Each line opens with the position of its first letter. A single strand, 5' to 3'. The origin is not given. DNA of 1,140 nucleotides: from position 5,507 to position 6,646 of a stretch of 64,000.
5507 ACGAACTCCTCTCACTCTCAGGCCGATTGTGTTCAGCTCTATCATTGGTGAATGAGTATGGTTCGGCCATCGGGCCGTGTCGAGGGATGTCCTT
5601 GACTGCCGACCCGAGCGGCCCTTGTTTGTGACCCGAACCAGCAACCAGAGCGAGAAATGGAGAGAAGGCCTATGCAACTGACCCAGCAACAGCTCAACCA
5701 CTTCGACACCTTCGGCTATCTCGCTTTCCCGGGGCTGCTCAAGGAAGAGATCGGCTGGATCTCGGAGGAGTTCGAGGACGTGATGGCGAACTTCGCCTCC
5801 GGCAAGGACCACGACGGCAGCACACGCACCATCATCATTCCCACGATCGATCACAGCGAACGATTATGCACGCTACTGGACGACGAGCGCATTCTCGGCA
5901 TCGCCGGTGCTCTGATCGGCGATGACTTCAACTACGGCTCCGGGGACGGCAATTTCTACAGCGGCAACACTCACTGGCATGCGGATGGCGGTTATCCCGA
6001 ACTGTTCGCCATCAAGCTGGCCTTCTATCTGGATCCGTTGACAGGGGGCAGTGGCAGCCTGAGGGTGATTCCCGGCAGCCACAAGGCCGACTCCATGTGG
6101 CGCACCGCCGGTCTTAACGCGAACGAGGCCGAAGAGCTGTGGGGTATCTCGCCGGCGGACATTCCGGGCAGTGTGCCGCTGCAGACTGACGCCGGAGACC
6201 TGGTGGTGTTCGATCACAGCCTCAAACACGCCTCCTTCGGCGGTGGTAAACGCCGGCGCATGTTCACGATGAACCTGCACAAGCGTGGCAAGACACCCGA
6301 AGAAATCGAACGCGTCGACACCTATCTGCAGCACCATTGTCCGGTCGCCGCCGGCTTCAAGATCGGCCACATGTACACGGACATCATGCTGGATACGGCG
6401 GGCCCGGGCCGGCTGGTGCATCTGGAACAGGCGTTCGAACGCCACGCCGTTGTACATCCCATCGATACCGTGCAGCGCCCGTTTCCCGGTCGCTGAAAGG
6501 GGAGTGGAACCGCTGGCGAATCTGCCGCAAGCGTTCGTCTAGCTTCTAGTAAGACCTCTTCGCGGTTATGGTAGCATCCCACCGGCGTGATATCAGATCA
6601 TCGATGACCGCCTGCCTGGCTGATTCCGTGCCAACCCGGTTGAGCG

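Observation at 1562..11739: A glycan-type cluster unusually rich in PhyH-family 2-oxoglutarate dioxygenases, one of them fused to a HEAT-repeat domain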

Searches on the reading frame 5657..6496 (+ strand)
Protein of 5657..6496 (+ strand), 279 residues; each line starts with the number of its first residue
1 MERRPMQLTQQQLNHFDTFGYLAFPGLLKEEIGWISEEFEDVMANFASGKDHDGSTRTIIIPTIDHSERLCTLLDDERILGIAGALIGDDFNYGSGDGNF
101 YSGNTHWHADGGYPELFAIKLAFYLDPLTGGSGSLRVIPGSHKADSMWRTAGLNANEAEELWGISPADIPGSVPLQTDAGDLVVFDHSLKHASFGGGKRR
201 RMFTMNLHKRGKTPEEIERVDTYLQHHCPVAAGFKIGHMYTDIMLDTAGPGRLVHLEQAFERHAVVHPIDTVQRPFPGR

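Call 3: search_protein_families(library=pfam, proteins=[window:5657-6496:+], max_evalue=0.01)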
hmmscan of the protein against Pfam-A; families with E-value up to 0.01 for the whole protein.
window:5657-6496:+ (279 aa): 1 family
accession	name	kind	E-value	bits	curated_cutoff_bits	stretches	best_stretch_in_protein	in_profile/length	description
PF05721.19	PhyH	-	3.5e-14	54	22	1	16-201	1-212/213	Phytanoyl-CoA dioxygenase (PhyH)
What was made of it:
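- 5672..6496 (+): PhyH-2: Fe(II)/2OG dioxygenase, a separate transcription unit. PF05721 54 bits (call 3).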

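Call 9: search_protein_families(library=ncbifam, proteins=[window:5657-6496:+], max_evalue=0.01)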
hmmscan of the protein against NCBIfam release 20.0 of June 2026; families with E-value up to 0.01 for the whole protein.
window:5657-6496:+ (279 aa): 1 family
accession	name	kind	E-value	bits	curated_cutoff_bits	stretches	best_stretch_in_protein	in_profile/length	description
TIGR02408.1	ectoine_ThpD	equivalog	1.4e-06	27.8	336.5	1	7-144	16-171/277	ectoine hydroxylase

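Call 39: search_solved_structures(query=window:5657-6496:+, max_evalue=0.01)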
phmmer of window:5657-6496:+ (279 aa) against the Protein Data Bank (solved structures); distinct sequences matched with E-value up to 0.01: 5.
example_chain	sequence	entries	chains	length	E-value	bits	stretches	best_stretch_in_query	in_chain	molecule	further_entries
4mhr_A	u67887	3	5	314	0.0005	22.9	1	65-144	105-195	Ectoine hydroxylase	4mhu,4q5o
3emr_A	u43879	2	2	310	0.0011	21.7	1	7-143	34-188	EctD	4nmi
7e01_A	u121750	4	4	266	0.0081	18.9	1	100-144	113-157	Phytanoyl-CoA dioxygenase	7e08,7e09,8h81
7dzz_A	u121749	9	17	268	0.0082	18.9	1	100-144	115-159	Phytanoyl-CoA dioxygenase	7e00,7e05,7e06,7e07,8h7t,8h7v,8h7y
7dt0_A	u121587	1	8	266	0.0092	18.7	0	100-144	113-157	Phytanoyl-CoA dioxygenase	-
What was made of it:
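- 5672..6496 (+): Nearest solved protein is ectoine hydroxylase, E 5e-4 (call 39).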
